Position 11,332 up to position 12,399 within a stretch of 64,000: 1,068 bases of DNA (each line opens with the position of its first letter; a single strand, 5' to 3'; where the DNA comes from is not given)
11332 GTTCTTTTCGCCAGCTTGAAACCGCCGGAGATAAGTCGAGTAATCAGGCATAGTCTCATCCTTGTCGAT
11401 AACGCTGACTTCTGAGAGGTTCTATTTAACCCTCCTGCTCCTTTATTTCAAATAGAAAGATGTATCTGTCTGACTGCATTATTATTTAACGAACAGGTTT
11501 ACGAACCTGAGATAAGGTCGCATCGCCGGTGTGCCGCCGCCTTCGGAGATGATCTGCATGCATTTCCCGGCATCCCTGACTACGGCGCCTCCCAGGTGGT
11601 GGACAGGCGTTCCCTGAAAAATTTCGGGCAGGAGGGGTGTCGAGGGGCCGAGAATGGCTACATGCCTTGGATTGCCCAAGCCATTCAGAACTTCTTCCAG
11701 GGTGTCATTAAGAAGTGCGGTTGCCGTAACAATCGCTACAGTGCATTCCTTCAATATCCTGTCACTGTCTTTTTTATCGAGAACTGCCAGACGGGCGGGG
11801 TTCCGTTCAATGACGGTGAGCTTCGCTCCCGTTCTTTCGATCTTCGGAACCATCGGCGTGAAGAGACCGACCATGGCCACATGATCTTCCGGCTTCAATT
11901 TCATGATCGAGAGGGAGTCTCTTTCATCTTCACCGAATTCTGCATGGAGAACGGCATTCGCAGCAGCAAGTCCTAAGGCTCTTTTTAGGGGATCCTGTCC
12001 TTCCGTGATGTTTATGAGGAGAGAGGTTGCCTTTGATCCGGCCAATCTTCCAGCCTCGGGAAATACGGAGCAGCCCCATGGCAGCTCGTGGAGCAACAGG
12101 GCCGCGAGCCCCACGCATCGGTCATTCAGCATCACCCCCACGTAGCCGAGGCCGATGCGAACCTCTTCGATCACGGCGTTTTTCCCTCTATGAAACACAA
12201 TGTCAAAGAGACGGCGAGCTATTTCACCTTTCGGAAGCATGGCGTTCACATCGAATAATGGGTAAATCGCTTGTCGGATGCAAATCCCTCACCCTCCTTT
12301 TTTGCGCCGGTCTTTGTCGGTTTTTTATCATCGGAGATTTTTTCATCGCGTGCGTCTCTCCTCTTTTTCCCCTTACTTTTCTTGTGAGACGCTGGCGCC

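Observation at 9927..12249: DUF364 (putative metal-chelation domain), PaaI thioesterase, GNAT and an orphan MobB chained downstream of the giant ATPase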

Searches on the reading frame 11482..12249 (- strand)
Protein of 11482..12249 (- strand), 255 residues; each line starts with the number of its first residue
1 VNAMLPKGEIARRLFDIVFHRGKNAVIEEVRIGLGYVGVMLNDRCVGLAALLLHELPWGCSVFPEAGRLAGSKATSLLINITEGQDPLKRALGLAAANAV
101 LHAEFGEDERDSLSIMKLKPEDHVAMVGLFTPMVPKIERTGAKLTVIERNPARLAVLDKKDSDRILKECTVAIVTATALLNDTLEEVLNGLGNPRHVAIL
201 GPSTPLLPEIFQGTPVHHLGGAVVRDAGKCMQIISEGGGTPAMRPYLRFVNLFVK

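Call 5: search_protein_families(library=pfam, proteins=[window:11482-12249:-], max_evalue=0.01)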
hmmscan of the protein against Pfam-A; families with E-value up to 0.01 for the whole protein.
window:11482-12249:- (255 aa): 2 families
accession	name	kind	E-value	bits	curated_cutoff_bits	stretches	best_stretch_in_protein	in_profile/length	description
PF04016.18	DUF364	-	1.6e-39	135.3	23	1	113-251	3-145/147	Putative heavy-metal chelation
PF13938.11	DUF4213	-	3.9e-16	59.5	23.5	1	20-101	6-75/75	Putative heavy-metal chelation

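Call 22: find_homologous_proteins(query=window:11482-12249:-, max_evalue=0.00001)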
Query window:11482-12249:- (255 aa): 1686 proteins with E <= 0.00001 among 8000 candidates; the best 120 are listed.
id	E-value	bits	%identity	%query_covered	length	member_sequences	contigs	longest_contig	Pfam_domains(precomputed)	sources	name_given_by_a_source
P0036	3.1e-164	563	100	100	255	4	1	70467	PF13938.12,PF04016.19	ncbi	-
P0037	1.4e-139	482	87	99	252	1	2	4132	PF13938.12,PF04016.19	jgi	jgi:uncharacterized protein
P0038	4.8e-139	480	84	100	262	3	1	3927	PF13938.12,PF04016.19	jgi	jgi:uncharacterized protein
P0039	5.7e-139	480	87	99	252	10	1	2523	PF13938.12,PF04016.19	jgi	jgi:uncharacterized protein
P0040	9.4e-137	473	86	99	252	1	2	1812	PF13938.12,PF04016.19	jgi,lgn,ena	-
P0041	3.6e-136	471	85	100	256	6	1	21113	PF13938.12,PF04016.19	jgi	-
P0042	7.0e-136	470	86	99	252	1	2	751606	PF13938.12,PF04016.19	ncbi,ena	-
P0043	9.0e-136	469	86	99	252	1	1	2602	PF13938.12,PF04016.19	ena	-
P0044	1.0e-135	469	87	99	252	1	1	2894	PF13938.12,PF04016.19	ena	-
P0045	1.5e-135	469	87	99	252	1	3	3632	PF13938.12,PF04016.19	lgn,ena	-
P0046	4.9e-135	467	85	99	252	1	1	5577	PF13938.12,PF04016.19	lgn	-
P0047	1.3e-134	465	87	99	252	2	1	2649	PF13938.12,PF04016.19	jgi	-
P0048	1.5e-134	465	86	99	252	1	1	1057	PF13938.12,PF04016.19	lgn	-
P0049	1.6e-134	465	85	99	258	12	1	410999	PF13938.12,PF04016.19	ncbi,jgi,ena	ncbi:MAG: DUF364 domain-containing protein [Syntrophales bacterium]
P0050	2.7e-134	464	85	99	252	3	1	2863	PF13938.12,PF04016.19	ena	-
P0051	2.9e-134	464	86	99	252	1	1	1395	PF13938.12,PF04016.19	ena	-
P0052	4.3e-134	464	85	99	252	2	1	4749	PF13938.12,PF04016.19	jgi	jgi:uncharacterized protein (DUF4213/DUF364 family)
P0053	2.4e-133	461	85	99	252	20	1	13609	PF13938.12,PF04016.19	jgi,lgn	jgi:hypothetical protein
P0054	2.9e-133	461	85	100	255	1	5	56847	PF13938.12,PF04016.19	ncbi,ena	-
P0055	3.5e-133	461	86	99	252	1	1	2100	PF13938.12,PF04016.19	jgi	-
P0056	6.3e-133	460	85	99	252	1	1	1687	PF13938.12,PF04016.19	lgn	-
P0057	6.3e-133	460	86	99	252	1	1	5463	PF13938.12,PF04016.19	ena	-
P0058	8.3e-133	460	85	99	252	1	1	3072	PF13938.12,PF04016.19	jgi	jgi:uncharacterized protein (DUF4213/DUF364 family)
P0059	9.2e-133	459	85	99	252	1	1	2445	PF13938.12,PF04016.19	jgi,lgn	-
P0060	1.3e-132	459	85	99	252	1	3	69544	PF13938.12,PF04016.19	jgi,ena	-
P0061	2.3e-132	458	86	99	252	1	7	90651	PF13938.12,PF04016.19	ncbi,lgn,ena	-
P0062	2.4e-132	458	83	99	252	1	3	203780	PF13938.12,PF04016.19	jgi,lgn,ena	jgi:hypothetical protein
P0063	2.4e-132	458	86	99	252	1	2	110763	PF13938.12,PF04016.19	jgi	-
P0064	3.4e-132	458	85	99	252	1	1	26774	PF13938.12,PF04016.19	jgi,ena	-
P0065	6.1e-132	457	83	99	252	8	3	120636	PF13938.12,PF04016.19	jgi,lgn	jgi:hypothetical protein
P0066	1.8e-131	455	85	99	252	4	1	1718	PF13938.12,PF04016.19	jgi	jgi:uncharacterized protein (DUF4213/DUF364 family)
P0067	4.9e-131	454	85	99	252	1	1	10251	PF13938.12,PF04016.19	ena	-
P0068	1.1e-130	453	84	99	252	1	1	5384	PF13938.12,PF04016.19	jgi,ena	-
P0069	4.9e-130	450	85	99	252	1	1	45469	PF13938.12,PF04016.19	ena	-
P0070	6.7e-130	450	83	99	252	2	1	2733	PF13938.12,PF04016.19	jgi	jgi:uncharacterized protein (DUF4213/DUF364 family)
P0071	4.3e-129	447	83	99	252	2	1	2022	PF13938.12,PF04016.19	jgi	jgi:hypothetical protein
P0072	2.6e-128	445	83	99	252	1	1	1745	PF13938.12,PF04016.19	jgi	jgi:uncharacterized protein (DUF4213/DUF364 family)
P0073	4.1e-128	444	83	99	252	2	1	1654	PF13938.12,PF04016.19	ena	-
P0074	6.0e-128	444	83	99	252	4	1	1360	PF13938.12,PF04016.19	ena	-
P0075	6.6e-128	444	83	99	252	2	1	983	PF13938.12,PF04016.19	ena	-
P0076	2.9e-126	438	79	100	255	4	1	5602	PF13938.12,PF04016.19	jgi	-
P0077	4.8e-126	437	79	99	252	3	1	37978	PF13938.12,PF04016.19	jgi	jgi:uncharacterized protein (DUF4213/DUF364 family)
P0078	3.3e-125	435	81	99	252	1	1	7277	PF13938.12,PF04016.19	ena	-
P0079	5.4e-125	434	80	99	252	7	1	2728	PF13938.12,PF04016.19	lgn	-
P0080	2.2e-124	432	80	100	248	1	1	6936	PF13938.12,PF04016.19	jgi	jgi:uncharacterized protein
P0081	2.3e-124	432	81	99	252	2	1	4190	PF13938.12,PF04016.19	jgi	jgi:uncharacterized protein (DUF4213/DUF364 family)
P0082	8.0e-122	424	79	99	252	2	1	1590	PF13938.12,PF04016.19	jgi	jgi:uncharacterized protein (DUF4213/DUF364 family)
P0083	7.3e-121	420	77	100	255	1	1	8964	PF13938.12,PF04016.19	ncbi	-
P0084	5.5e-120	418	77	99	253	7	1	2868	PF13938.12,PF04016.19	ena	-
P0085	8.3e-120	417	78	99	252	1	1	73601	PF13938.12,PF04016.19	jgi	jgi:uncharacterized protein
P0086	8.0e-119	414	75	98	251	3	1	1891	PF13938.12,PF04016.19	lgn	-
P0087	2.1e-118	412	76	98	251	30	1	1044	PF13938.12,PF04016.19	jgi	jgi:Uncharacterized conserved protein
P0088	2.2e-118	412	76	100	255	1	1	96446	PF13938.12,PF04016.19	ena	-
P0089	6.4e-118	411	74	98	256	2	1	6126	PF13938.12,PF04016.19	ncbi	-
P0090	9.0e-118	410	75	97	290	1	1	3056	PF13938.12,PF04016.19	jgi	jgi:uncharacterized protein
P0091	2.4e-117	409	75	97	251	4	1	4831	PF13938.12,PF04016.19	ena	-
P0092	4.1e-117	408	75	98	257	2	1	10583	PF13938.12,PF04016.19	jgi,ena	-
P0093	5.3e-117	408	74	98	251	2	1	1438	PF13938.12,PF04016.19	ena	-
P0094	5.4e-117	408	74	99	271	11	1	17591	PF13938.12,PF04016.19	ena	-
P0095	1.3e-116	407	73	99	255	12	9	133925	PF13938.12,PF04016.19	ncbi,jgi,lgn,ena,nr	ncbi:MAG TPA: hypothetical protein DDY17_09080 [Syntrophaceae bacterium]|jgi:uncharacterized protein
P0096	4.3e-116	405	74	98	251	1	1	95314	PF13938.12,PF04016.19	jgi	jgi:uncharacterized protein (DUF4213/DUF364 family)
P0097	5.7e-116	404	73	99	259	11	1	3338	PF13938.12,PF04016.19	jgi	jgi:hypothetical protein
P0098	8.3e-116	404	73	98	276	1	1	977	PF13938.12,PF04016.19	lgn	-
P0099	8.7e-116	404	75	98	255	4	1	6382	PF13938.12,PF04016.19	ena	-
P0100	1.1e-115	403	73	98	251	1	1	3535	PF13938.12,PF04016.19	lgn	-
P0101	1.3e-114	400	72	98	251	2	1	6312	PF13938.12,PF04016.19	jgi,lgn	-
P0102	1.7e-114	400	73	98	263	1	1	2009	PF13938.12,PF04016.19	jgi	jgi:uncharacterized protein (DUF4213/DUF364 family)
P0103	1.5e-113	396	72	98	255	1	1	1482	PF13938.12,PF04016.19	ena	-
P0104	2.2e-112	393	73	99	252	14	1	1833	PF13938.12,PF04016.19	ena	-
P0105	8.0e-112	391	71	98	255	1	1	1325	PF13938.12,PF04016.19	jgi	jgi:uncharacterized protein (DUF4213/DUF364 family)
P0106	6.2e-111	388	71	98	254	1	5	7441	PF13938.12,PF04016.19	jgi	jgi:uncharacterized protein (DUF4213/DUF364 family)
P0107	1.3e-110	387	71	98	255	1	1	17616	PF13938.12,PF04016.19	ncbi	-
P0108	1.3e-110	387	69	99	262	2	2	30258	PF13938.12,PF04016.19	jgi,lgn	jgi:uncharacterized protein (DUF4213/DUF364 family)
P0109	1.6e-110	387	69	98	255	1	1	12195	PF13938.12,PF04016.19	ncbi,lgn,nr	ncbi:MAG: DUF364 domain-containing protein [Deltaproteobacteria bacterium]|nr:DUF364 domain-containi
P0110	2.7e-110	386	72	98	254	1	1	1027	PF13938.12,PF04016.19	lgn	-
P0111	3.5e-110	385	71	99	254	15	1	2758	PF13938.12,PF04016.19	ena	-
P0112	4.0e-110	385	70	98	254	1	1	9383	PF13938.12,PF04016.19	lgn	-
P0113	7.0e-110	384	71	98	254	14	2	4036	PF13938.12,PF04016.19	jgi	jgi:hypothetical protein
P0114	1.6e-109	383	70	98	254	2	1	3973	PF13938.12,PF04016.19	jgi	jgi:hypothetical protein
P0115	6.7e-109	381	70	98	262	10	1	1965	PF13938.12,PF04016.19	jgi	jgi:uncharacterized protein (DUF4213/DUF364 family)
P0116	6.8e-109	381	71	98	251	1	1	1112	PF13938.12,PF04016.19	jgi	jgi:uncharacterized protein (DUF4213/DUF364 family)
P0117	7.6e-109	381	70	99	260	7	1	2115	PF13938.12,PF04016.19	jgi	jgi:uncharacterized protein (DUF4213/DUF364 family)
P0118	1.4e-108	380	71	98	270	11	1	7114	PF13938.12,PF04016.19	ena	-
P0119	2.3e-108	380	70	98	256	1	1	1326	PF13938.12,PF04016.19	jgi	jgi:hypothetical protein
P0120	1.3e-107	377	69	98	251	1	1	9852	PF13938.12,PF04016.19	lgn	-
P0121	2.1e-107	376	69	98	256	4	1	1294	PF13938.12,PF04016.19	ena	-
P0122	2.1e-107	376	70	98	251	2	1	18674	PF13938.12,PF04016.19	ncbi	ncbi:MAG: DUF364 domain-containing protein [Syntrophaceae bacterium]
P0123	3.9e-107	375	68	99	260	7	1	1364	PF13938.12,PF04016.19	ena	-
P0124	7.3e-107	375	69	98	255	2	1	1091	PF13938.12,PF04016.19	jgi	jgi:uncharacterized protein (DUF4213/DUF364 family)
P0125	1.0e-106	374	70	99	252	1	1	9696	PF13938.12,PF04016.19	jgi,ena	-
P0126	1.7e-106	373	70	98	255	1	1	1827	PF13938.12,PF04016.19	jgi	jgi:uncharacterized protein (DUF4213/DUF364 family)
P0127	9.0e-106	371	67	98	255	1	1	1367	PF13938.12,PF04016.19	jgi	jgi:uncharacterized protein (DUF4213/DUF364 family)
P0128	1.2e-105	371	67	98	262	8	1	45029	PF13938.12,PF04016.19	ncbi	-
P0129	1.1e-104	367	69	98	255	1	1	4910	PF13938.12,PF04016.19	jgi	jgi:uncharacterized protein (DUF4213/DUF364 family)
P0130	1.4e-104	367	69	98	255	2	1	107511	PF13938.12,PF04016.19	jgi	-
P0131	6.0e-104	365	65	99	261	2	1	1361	PF13938.12,PF04016.19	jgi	jgi:uncharacterized protein (DUF4213/DUF364 family)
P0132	9.5e-103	361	68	98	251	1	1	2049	PF13938.12,PF04016.19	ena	-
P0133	3.5e-102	359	66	96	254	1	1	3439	PF13938.12,PF04016.19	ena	-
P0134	6.8e-101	355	64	98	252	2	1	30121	PF13938.12,PF04016.19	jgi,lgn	-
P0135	9.0e-100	351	64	98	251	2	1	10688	PF13938.12,PF04016.19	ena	-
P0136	1.3e-99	351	65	99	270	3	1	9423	PF13938.12,PF04016.19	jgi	jgi:uncharacterized protein (DUF4213/DUF364 family)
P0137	1.4e-98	347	62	98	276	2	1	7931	PF13938.12,PF04016.19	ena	-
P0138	3.8e-98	346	62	99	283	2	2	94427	PF13938.12,PF04016.19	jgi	-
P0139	4.6e-98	346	61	98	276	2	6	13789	PF13938.12,PF04016.19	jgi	jgi:uncharacterized protein (DUF4213/DUF364 family)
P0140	9.5e-97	341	64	98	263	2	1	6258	PF13938.12,PF04016.19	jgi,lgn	jgi:hypothetical protein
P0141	9.7e-96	338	62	98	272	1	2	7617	PF13938.12,PF04016.19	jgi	jgi:uncharacterized protein (DUF4213/DUF364 family)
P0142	1.4e-95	338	64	98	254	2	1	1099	PF13938.12,PF04016.19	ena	-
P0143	2.9e-95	337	67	95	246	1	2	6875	PF13938.12,PF04016.19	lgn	-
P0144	1.1e-94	335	59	99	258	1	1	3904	PF13938.12,PF04016.19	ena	-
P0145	1.3e-94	335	60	99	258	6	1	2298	PF13938.12,PF04016.19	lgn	-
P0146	2.0e-94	334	60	98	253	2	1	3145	PF13938.12,PF04016.19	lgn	-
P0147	5.1e-94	333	61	96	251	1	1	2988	PF13938.12,PF04016.19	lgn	-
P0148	6.8e-94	332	63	98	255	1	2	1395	PF13938.12,PF04016.19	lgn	-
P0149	1.2e-93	331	63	98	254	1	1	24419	PF13938.12,PF04016.19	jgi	jgi:uncharacterized protein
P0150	6.3e-93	329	58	98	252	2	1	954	PF13938.12,PF04016.19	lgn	-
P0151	6.7e-93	329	59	99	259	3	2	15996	PF13938.12,PF04016.19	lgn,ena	-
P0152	2.1e-92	327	58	98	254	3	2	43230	PF13938.12,PF04016.19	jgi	jgi:uncharacterized protein (DUF4213/DUF364 family)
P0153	4.3e-92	326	62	98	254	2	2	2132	PF13938.12,PF04016.19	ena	-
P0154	1.1e-91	325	59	98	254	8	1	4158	PF13938.12,PF04016.19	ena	-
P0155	6.1e-90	319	58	99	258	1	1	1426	PF13938.12,PF04016.19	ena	-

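Call 24: find_related_loci(query=A1, collection=genome_contigs, flank=10000)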
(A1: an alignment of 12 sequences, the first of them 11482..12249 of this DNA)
Query A1 (255 aa) in genome_contigs; peptide patterns used: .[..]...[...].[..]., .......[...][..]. (x = any residue, [..] = any of these).
215 stretches matched a pattern; 182 encode a relative of the query (tblastn E <= 1e-3); the best 80 are kept; 80 distinct loci.
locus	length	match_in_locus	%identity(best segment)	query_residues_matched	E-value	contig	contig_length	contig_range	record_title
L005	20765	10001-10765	85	1-255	3e-143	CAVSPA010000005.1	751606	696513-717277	MAG: uncultured delta proteobacterium isolate MFD01476.bin.2.167 genome assembly, contig: contig_17333, whole genome sho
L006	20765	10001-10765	85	1-255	1e-142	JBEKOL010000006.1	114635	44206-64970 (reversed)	MAG: Syntrophales bacterium isolate SPRUCE 43 SPRUCE_43_6, whole genome shotgun sequence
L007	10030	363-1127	83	1-255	3e-140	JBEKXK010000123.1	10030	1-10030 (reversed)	MAG: Syntrophales bacterium isolate SPRUCE 64 SPRUCE_64_123, whole genome shotgun sequence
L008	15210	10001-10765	85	1-255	5e-140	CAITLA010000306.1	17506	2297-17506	MAG: uncultured Syntrophaceae bacterium isolate AM-sed-core3-D1_bin-194 genome assembly, contig: bin-194:306/313, whole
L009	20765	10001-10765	82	1-255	5e-138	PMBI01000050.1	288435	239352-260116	MAG: Syntrophaceae bacterium isolate fen_1145 73.20120700_E3M.73_contig_17309, whole genome shotgun sequence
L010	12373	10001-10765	84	1-255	2e-131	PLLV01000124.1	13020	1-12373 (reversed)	MAG: Syntrophaceae bacterium isolate fen_1168 73.20120800_E3S.49_contig_24319, whole genome shotgun sequence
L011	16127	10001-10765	76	1-255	2e-127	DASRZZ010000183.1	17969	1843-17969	MAG TPA_asm: Syntrophales bacterium isolate SMAG_U15336 k141_1197578, whole genome shotgun sequence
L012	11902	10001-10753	74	4-254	6e-123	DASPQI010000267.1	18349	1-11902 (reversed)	MAG TPA_asm: Syntrophales bacterium isolate SMAG_U12195 k141_313369, whole genome shotgun sequence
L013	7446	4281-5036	73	4-255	4e-123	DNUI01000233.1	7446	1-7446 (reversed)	MAG TPA_asm: Syntrophaceae bacterium isolate UBA10514 contig_1996, whole genome shotgun sequence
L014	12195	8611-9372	69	1-254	2e-117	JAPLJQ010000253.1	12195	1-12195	MAG: Deltaproteobacteria bacterium isolate LacPavin_0419_WC70S_MAG_49_10 LacPavin_0419_WC70S_scaffold_1052455, whole gen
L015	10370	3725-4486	67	1-254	3e-113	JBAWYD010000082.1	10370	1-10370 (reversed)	MAG: Deltaproteobacteria bacterium isolate ELA080 MAG080_82, whole genome shotgun sequence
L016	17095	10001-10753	67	4-254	3e-111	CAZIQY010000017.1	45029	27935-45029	MAG TPA_asm: uncultured Syntrophaceae bacterium isolate SRP098346_co1_212 genome assembly, contig: NODE_415_length_45029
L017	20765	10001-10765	71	1-255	5e-107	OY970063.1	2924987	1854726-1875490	MAG: uncultured delta proteobacterium isolate MFD10007.bin.1.119 genome assembly, chromosome: 1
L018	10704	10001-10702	68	4-237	2e-105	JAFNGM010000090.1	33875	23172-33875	MAG: Syntrophaceae bacterium isolate bin_41 PROKKA_contig000090, whole genome shotgun sequence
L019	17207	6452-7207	59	4-255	2e-98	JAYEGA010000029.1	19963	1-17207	MAG: Thermodesulfobacteriota bacterium isolate MAG258 MAG258_29, whole genome shotgun sequence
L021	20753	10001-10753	57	4-254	2e-94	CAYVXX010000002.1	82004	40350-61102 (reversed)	MAG TPA_asm: uncultured Syntrophales bacterium isolate SRP178699_co1_423 genome assembly, contig: NODE_202_length_82004_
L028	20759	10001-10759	54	4-255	3e-88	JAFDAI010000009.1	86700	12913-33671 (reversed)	MAG: Deltaproteobacteria bacterium isolate AB_1215_Bin_93 AB_1215_Bin_93_scaffold_226, whole genome shotgun sequence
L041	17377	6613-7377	54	2-255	2e-84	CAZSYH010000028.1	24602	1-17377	MAG TPA_asm: uncultured Syntrophaceae bacterium isolate SRP178699_co1_570 genome assembly, contig: NODE_2322_length_2460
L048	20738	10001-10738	54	4-249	1e-82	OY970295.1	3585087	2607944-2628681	MAG: Thermodesulfovibrionales bacterium isolate MFD01299.bin.c.3 genome assembly, chromosome: 1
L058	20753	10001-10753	54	4-254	4e-81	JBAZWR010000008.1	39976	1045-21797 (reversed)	MAG: Thermodesulfovibrionales bacterium isolate SO_2017_GW1_37 NODE_4660_length_39976_cov_1.115862_OW334_2017, whole gen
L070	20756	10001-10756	52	4-254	2e-79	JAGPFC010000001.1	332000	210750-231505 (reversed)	MAG: Smithella sp. isolate Gw_SlDig_bin_149 Gw_SlDig_15_length_332000_cov_17.256574, whole genome shotgun sequence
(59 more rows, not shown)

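Call 30: search_protein_families(library=pfam, proteins=[L048:4496-5107:+, L048:5225-5812:+, L048:5861-8275:+, L048:8279-8938:+, L048:9043-9987:+, L048:11390-11737:+, L048:11748-12827:+, L048:12831-13631:+, L048:13649-14317:+, L048:14317-15057:+], max_evalue=0.0001)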
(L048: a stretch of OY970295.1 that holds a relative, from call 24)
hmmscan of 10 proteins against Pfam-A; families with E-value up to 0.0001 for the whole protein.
L048:4496-5107:+ (203 aa): 2 families
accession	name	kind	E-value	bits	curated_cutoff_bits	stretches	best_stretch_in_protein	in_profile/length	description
PF02663.19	FmdE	-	7.7e-34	117.1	22.9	1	24-144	1-123/133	FmdE, Molybdenum formylmethanofuran dehydrogenase operon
PF23475.1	zf-Tbcl_FmdE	-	4.1e-18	65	23.2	1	159-192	1-34/35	FmdE treble clef zinc finger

L048:5225-5812:+ (195 aa): 1 family
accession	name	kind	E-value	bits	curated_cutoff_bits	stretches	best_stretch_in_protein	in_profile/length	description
PF04879.21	Molybdop_Fe4S4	-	7.6e-16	58.3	22.7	1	48-101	2-53/55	Molybdopterin oxidoreductase Fe4S4 domain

L048:5861-8275:+ (804 aa): 2 families
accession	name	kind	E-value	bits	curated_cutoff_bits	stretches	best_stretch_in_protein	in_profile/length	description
PF00384.28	Molybdopterin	-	4.2e-22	79.1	24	1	2-438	99-347/353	Molybdopterin oxidoreductase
PF01568.27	Molydop_binding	-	5.9e-17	62.1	26.8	1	677-797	1-109/110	Molydopterin dinucleotide binding domain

L048:8279-8938:+ (219 aa): 2 families
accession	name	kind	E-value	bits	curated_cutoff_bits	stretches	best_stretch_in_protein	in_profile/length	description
PF13247.11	Fer4_11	-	3e-32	111.2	26.2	1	71-170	2-100/100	4Fe-4S dicluster domain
PF12838.12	Fer4_7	-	4.8e-08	33.8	27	0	17-88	2-45/52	4Fe-4S dicluster domain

L048:9043-9987:+ (314 aa): 1 family
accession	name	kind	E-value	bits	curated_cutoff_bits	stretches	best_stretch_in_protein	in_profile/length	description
PF24859.1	FdhE_central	-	6.5e-10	39.4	27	1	181-216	1-39/39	FdhE, central domain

L048:11390-11737:+ (115 aa): 1 family
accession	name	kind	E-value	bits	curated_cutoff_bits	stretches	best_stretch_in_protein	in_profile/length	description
PF00126.33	HTH_1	-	1.1e-11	44.9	26.6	1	26-84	6-59/60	Bacterial regulatory helix-turn-helix protein, lysR family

L048:11748-12827:+ (359 aa): 1 family
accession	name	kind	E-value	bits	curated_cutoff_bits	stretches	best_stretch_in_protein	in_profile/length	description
PF00994.29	MoCF_biosynth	-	2.5e-19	69.8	26.6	1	187-322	1-142/144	Probable molybdopterin binding domain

L048:12831-13631:+ (266 aa): 4 families
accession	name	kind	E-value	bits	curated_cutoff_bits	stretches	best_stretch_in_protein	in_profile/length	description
PF13531.11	SBP_bac_11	-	2e-60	204.8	25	1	35-258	3-227/227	Bacterial extracellular solute-binding protein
PF01547.30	SBP_bac_1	-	2.4e-21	77.5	26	1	40-249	3-306/307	Bacterial extracellular solute-binding protein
PF12974.12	Phosphonate-bd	-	1.1e-09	38.5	27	1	58-260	28-234/242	ABC transporter, phosphonate, periplasmic substrate-binding protein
PF04069.17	OpuAC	-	1.1e-05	25.7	21.2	1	59-217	30-198/257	Substrate binding domain of ABC-type glycine betaine transport system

L048:13649-14317:+ (222 aa): 1 family
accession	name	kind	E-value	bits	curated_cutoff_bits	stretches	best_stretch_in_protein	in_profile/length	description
PF00528.27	BPD_transp_1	-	3.1e-20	73.1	26.4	1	28-215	1-172/184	Binding-protein-dependent transport system inner membrane component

L048:14317-15057:+ (246 aa): 1 family
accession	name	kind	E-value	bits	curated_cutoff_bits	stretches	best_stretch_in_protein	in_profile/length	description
PF00005.33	ABC_tran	-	5.1e-30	105.3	25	1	24-160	11-136/137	ABC transporter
